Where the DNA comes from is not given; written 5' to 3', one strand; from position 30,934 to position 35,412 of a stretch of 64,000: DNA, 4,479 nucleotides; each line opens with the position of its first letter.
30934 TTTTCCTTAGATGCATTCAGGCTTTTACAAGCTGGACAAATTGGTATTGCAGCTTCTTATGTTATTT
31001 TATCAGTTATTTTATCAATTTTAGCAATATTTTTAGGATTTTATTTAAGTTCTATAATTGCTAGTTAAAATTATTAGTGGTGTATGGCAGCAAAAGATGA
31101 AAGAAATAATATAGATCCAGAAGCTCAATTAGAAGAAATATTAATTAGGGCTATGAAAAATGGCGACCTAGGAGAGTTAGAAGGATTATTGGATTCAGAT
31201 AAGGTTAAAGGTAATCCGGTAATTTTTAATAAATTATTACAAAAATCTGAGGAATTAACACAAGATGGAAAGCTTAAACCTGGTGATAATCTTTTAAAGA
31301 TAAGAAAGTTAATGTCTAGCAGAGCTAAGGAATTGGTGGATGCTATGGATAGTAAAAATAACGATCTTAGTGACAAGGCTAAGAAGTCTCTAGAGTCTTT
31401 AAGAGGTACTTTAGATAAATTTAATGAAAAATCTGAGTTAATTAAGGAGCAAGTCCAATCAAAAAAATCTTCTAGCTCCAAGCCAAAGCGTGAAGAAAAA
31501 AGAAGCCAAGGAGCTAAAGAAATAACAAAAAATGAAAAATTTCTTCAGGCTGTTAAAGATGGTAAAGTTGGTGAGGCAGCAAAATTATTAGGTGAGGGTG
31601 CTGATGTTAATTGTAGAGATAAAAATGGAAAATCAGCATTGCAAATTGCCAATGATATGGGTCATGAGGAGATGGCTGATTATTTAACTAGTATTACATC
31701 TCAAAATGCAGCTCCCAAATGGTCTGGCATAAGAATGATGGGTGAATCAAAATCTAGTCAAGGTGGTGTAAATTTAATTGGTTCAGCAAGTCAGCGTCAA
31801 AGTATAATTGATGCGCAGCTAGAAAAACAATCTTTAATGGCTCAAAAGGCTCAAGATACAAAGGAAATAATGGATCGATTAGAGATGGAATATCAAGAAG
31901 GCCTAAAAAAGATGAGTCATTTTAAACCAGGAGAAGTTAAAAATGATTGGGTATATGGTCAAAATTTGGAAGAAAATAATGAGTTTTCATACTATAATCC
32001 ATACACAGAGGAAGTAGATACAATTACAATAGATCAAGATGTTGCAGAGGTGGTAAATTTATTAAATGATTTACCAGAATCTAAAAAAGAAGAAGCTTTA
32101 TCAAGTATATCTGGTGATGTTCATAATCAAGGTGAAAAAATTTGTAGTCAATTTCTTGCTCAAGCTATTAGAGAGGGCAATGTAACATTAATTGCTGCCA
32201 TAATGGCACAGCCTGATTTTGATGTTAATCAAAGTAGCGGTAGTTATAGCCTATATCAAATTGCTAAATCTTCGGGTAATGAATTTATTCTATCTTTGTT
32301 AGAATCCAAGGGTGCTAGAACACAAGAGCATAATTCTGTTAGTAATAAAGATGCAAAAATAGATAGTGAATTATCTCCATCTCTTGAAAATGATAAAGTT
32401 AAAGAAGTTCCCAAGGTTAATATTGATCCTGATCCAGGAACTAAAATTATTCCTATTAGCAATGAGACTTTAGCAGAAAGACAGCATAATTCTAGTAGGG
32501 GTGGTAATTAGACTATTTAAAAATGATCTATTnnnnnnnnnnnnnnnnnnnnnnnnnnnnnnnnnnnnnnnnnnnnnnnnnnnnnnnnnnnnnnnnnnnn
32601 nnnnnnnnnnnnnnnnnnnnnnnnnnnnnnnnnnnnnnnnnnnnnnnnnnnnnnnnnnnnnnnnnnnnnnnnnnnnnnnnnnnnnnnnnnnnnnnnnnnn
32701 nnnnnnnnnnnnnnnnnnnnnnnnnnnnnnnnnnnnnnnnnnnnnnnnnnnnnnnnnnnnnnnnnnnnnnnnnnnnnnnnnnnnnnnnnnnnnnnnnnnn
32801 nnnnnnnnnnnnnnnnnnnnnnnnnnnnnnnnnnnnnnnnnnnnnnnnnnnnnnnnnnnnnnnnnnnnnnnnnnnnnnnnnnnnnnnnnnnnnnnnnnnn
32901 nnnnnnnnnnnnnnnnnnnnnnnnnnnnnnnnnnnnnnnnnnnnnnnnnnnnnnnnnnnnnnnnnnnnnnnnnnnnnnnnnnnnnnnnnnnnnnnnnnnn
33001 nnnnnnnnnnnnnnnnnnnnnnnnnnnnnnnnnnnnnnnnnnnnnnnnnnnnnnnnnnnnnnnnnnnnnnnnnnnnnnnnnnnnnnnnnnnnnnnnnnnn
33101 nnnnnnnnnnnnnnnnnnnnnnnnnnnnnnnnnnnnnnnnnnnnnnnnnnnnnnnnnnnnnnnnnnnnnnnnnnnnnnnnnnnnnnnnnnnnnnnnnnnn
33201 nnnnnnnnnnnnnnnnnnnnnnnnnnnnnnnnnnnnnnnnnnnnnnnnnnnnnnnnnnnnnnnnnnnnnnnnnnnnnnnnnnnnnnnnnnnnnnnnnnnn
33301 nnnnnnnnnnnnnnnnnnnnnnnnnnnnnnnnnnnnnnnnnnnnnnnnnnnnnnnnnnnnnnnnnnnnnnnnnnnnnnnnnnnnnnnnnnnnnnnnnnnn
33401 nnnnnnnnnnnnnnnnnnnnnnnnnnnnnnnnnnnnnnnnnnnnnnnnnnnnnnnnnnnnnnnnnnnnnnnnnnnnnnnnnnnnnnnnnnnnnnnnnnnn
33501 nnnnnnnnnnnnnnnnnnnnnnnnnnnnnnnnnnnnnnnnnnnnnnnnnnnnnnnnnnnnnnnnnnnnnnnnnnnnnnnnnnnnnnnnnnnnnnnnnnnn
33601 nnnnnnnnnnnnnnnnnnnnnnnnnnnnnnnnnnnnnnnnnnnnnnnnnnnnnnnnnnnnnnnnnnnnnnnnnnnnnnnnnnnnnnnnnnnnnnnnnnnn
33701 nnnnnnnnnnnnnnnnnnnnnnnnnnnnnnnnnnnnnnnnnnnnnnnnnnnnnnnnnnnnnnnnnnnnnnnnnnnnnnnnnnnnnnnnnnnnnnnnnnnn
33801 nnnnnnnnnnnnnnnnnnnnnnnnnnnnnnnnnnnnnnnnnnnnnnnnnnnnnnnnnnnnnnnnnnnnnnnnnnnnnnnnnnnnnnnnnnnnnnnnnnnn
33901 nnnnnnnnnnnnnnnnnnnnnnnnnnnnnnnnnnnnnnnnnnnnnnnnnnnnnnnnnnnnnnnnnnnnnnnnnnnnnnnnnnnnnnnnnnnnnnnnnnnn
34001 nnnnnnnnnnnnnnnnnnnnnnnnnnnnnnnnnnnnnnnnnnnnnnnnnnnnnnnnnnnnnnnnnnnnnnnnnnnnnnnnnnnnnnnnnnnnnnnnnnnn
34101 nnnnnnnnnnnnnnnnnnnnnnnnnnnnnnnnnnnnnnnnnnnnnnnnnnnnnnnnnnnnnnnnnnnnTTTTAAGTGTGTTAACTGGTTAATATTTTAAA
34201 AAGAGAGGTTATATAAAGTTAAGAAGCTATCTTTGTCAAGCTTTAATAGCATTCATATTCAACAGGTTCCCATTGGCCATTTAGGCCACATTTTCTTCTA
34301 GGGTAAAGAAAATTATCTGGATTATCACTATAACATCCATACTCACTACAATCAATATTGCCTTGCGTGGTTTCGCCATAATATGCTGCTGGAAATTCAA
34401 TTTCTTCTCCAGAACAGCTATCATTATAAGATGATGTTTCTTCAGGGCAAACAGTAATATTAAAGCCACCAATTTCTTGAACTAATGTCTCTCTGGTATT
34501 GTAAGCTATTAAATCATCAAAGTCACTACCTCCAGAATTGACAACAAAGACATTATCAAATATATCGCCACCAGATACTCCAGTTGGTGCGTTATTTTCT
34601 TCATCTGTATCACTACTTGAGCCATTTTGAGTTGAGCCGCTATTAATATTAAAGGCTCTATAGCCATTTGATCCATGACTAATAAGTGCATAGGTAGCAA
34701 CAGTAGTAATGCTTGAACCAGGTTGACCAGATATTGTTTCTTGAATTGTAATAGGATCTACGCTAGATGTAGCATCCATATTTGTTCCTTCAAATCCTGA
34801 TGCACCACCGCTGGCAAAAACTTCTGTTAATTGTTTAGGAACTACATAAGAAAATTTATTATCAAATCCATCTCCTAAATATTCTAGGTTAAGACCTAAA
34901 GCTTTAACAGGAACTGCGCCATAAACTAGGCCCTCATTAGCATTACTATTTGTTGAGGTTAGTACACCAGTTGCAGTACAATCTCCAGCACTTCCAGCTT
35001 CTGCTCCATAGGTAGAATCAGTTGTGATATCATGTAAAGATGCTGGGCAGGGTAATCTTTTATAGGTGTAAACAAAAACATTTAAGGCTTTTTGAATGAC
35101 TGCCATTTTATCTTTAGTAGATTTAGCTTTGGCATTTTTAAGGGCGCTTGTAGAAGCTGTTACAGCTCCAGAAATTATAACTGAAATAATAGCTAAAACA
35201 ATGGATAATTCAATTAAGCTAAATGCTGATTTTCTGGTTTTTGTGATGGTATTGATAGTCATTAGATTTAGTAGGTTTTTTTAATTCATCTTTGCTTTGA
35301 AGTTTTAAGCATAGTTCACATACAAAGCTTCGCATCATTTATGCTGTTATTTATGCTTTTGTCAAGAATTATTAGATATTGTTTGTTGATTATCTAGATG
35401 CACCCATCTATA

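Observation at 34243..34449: C-terminal 6-Cys module of the pilin-like paralogs resembles a eukaryotic Sushi/CCP domain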

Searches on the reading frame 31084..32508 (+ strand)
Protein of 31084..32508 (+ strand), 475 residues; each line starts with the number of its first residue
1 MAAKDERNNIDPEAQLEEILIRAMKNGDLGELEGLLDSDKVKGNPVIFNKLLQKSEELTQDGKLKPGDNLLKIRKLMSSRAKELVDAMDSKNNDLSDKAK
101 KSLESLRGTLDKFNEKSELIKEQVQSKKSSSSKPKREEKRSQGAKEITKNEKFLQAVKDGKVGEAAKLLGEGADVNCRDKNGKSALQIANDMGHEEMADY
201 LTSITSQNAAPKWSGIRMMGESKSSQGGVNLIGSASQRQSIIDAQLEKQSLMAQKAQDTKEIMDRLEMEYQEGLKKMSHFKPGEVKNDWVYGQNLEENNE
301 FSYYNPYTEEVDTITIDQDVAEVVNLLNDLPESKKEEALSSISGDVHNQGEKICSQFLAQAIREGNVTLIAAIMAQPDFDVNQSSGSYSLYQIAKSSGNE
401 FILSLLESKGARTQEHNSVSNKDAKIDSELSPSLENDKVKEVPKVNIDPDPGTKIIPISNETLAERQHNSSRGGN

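Call 19: search_protein_families(library=ncbifam, proteins=[window:31084-32508:+], max_evalue=0.1)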
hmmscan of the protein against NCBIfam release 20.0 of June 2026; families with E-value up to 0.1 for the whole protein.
window:31084-32508:+ (475 aa): 5 families
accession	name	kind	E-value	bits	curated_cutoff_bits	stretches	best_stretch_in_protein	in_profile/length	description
NF041931.2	MzaA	equivalog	1e-06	27.9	800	1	165-265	51-133/726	MZA anti-phage system associated sigma-70 family RNA polymerase sigma factor MzaA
NF043022.1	T4SS_AnkG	equivalog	0.011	14.5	500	0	167-195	421-449/455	Dot/Icm T4SS effector AnkG/AnkZ/LegA7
TIGR02957.1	SigX4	subfamily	0.013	14.7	323.25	0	115-208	135-227/281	RNA polymerase sigma-70 factor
NF004161.0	PRK05627.1-4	equivalog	0.061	12.3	461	0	328-376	140-188/324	bifunctional riboflavin kinase/FAD synthetase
NF043023.1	T4SS_AnkH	equivalog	0.062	12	600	0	161-209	44-92/467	Dot/Icm T4SS effector AnkH/LegA3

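Call 29: search_protein_families(library=pfam, proteins=[window:31084-32508:+], max_evalue=0.001)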
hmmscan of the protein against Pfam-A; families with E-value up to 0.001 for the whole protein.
window:31084-32508:+ (475 aa): 2 families
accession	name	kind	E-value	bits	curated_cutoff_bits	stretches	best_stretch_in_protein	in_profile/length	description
PF12796.13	Ank_2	-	7.8e-08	33.2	27.3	1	155-203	3-50/90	Ankyrin repeats (3 copies)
PF13637.12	Ank_4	-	2.1e-05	25.1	22.7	1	155-201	3-49/50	Ankyrin repeats (many copies)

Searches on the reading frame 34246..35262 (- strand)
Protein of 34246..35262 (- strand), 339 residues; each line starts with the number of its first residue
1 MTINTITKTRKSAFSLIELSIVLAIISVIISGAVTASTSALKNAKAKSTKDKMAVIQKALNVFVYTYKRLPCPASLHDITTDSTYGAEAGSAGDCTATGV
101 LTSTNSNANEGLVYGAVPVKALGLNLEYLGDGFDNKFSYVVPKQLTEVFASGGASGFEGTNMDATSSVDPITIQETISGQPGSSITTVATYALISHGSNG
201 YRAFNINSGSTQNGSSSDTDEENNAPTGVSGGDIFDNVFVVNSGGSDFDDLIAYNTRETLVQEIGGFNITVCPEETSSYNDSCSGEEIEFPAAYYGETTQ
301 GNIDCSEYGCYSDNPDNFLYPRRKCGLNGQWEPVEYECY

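Call 4: search_protein_families(library=pfam, proteins=[window:34246-35262:-], max_evalue=10)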
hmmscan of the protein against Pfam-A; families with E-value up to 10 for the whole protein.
window:34246-35262:- (339 aa): 3 families
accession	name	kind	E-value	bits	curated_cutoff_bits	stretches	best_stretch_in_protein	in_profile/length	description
PF07963.17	N_methyl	-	1.7e-05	24.6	21.2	1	10-33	3-26/27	Prokaryotic N-terminal methylation motif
PF08334.16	T2SSG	-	0.065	13.7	21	1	40-72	5-37/108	Type II secretion system (T2SS), protein G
PF02793.27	HRM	-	0.42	11.5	26.2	1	290-334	14-54/66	Hormone receptor domain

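Call 8: find_homologous_proteins(query=window:34246-35262:-)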
Query window:34246-35262:- (339 aa): 100 proteins with E <= 0.001 among 3230 candidates.
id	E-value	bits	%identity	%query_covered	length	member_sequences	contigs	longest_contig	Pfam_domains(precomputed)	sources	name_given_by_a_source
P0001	7.3e-221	750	100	100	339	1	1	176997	PF07963.18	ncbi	-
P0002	3.5e-133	462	66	98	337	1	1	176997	-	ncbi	-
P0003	6.4e-117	408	58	99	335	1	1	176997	-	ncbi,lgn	-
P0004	5.6e-97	343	52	100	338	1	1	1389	-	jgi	jgi:prepilin-type N-terminal cleavage/methylation domain-containing protein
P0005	2.0e-94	334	51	100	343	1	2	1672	-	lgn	-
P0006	6.1e-94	333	53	99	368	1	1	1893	PF07963.18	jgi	jgi:prepilin-type N-terminal cleavage/methylation domain-containing protein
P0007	1.9e-85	305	50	98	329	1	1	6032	-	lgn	-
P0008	9.0e-84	299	48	99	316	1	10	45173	-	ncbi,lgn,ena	-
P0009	3.0e-78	281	49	95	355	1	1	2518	PF07963.18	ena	-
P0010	3.1e-74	268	48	97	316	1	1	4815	-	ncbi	-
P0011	2.2e-72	262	45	97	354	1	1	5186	PF07963.18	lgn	-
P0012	1.3e-61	227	42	97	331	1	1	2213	-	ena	-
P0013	3.9e-53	199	40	99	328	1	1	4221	-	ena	-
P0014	1.4e-51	194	38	98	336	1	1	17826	-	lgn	-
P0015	3.7e-48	182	37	98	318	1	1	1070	-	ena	-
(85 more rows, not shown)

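Call 19: search_protein_families(library=ncbifam, proteins=[window:34246-35262:-], max_evalue=0.1)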
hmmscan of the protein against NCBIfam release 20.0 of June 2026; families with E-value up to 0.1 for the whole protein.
window:34246-35262:- (339 aa): 6 families
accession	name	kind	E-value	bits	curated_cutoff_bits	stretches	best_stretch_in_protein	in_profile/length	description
TIGR02532.1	IV_pilin_GFxxxE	domain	1.6e-05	24.5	16.3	1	12-33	2-23/24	prepilin-type N-terminal cleavage/methylation domain-containing protein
TIGR01710.1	typeII_sec_gspG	equivalog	0.00028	20.9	88.85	1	13-71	2-60/134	type II secretion system major pseudopilin GspG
TIGR01708.2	typeII_sec_gspH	equivalog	0.0034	17.4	80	1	14-52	4-42/169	type II secretion system minor pseudopilin GspH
NF040999.1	pilin_ComGC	equivalog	0.0036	17.5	75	1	12-65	2-55/84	competence type IV pilus major pilin ComGC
NF041013.1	T4P_ComGE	equivalog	0.0096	16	49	1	11-59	3-52/83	competence type IV pilus minor pilin ComGE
NF007862.0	PRK10574.1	equivalog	0.059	13.5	138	1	10-45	3-38/145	prepilin peptidase-dependent pilin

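Call 21: find_encoding_contigs(protein=P0001, flank=10000, max_places=3)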
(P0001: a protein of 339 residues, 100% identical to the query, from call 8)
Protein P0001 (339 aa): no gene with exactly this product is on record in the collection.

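Call 31: find_related_loci(query=A3, collection=genome_contigs, flank=6000)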
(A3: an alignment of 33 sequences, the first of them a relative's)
Query A3 (339 aa) in genome_contigs; peptide patterns used: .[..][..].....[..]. (x = any residue, [..] = any of these).
598 stretches matched a pattern (row limit reached: there are more); 202 encode a relative of the query (tblastn E <= 1e-3); the best 80 are kept; 79 distinct loci.
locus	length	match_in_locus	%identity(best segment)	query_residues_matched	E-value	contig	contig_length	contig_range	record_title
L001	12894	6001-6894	40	7-332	7e-53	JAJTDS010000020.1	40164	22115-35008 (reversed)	MAG: Rickettsiales bacterium isolate 49632_E25 Sample_49632_scaffold_525, whole genome shotgun sequence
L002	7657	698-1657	38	12-338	1e-48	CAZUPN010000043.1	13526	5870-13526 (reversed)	MAG TPA_asm: uncultured Rhizobiaceae bacterium isolate SRP219642_co4_49 genome assembly, contig: NODE_7684_length_13526_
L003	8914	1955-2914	38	1-338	2e-48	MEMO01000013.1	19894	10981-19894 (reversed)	MAG: Alphaproteobacteria bacterium RIFCSPLOWO2_01_FULL_40_26 rifcsplowo2_01_scaffold_20697, whole genome shotgun sequenc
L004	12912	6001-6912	37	10-334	2e-48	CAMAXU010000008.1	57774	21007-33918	MAG: Rickettsia typhi isolate ME-21oct19-9 genome assembly, contig: ME-21oct19-C652, whole genome shotgun sequence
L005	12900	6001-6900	37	10-334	2e-46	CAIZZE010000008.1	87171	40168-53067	MAG: uncultured Alphaproteobacteria bacterium isolate Loc080925-4-5m_bin-0125 genome assembly, contig: bin-0125:08/83, w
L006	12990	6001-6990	36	6-332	5e-46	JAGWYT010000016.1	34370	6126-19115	MAG: Rickettsiales bacterium isolate REEB497 contig-150_2129, whole genome shotgun sequence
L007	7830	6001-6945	39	4-332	5e-46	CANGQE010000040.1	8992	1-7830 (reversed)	MAG: Rickettsiales bacterium isolate RE-14apr17-14 genome assembly, contig: RE-14Apr17-14.fna-C40, whole genome shotgun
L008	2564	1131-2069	39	6-338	5e-46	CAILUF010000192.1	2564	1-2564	MAG: uncultured Alphaproteobacteria bacterium isolate Loclat_bin-00439 genome assembly, contig: bin-00439:192/303, whole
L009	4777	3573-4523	38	4-332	2e-45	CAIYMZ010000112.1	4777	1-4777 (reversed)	MAG: uncultured Alphaproteobacteria bacterium isolate Loclat_bin-14143 genome assembly, contig: bin-14143:112/175, whole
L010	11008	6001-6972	34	13-332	4e-45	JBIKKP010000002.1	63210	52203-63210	MAG: Rickettsiales bacterium isolate ME2014-08-03_3300034122_group5_bin53 Rohwer_bin1992_scaffold_56_c1, whole genome sh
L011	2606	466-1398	36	1-334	3e-45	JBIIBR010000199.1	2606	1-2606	MAG: Rickettsiales bacterium isolate ME2000-06-20pf_3300042868_group1_bin62 Rohwer_bin1989_scaffold_77213_c1, whole geno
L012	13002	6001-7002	36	4-338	4e-45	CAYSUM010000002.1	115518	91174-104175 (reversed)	MAG TPA_asm: uncultured Rhizobium sp. isolate SRP219642_co6_9 genome assembly, contig: NODE_68_length_115518_cov_134.957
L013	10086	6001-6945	48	6-339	1e-86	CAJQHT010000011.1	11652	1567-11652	MAG: uncultured Rickettsiales bacterium isolate 0.2_20180403_Bin_MAXBIN_175_1 genome assembly, contig: c_000000006652, w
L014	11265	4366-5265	35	11-334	1e-44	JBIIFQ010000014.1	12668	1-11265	MAG: Rickettsiales bacterium isolate ME2001-06-04pf_3300042445_group1_bin221 Rohwer_bin1990_scaffold_3640_c1, whole geno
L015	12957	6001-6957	38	6-331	9e-44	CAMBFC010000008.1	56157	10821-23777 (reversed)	MAG: Rickettsia typhi isolate MsH-30jul19-137 genome assembly, contig: MsH-30jul19-C940, whole genome shotgun sequence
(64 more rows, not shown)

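Call 41: predict_structure(alignment_id=A3)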
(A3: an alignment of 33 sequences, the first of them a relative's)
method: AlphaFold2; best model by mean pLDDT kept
length: 339 residues; sequences in the alignment: 33
mean_pLDDT: 85.2   pTM: 0.80
mean pLDDT of the five models: 85.2, 85.0, 84.9, 84.5, 83.5
residues with pLDDT >= 90: 177; 70-90: 109; 50-70: 48; < 50: 5
segments of 3 or more residues with pLDDT < 50: 1-4
pLDDT, mean of each block of 10 residues (from residue 1): 52 63 75 70 94 98 96 96 96 93 81 96 97 97 93 85 84 86 90 96 91 91 84 84 93 95 84 76 69 89 74 63 87 78
secondary structure, 60 per line:
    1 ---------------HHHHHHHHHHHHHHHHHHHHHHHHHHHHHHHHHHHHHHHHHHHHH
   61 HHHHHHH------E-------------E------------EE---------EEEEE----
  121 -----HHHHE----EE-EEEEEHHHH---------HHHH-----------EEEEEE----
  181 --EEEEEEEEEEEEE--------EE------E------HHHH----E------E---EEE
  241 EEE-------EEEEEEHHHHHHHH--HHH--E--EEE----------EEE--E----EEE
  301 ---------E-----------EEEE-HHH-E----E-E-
elements in order: H16-67 E112-116 H126-129 E138-142 H143-146 H156-159 E171-176 E183-195 H219-222 E238-243 E251-256 H257-264 E275-277 E288-290 E298-300 E322-325
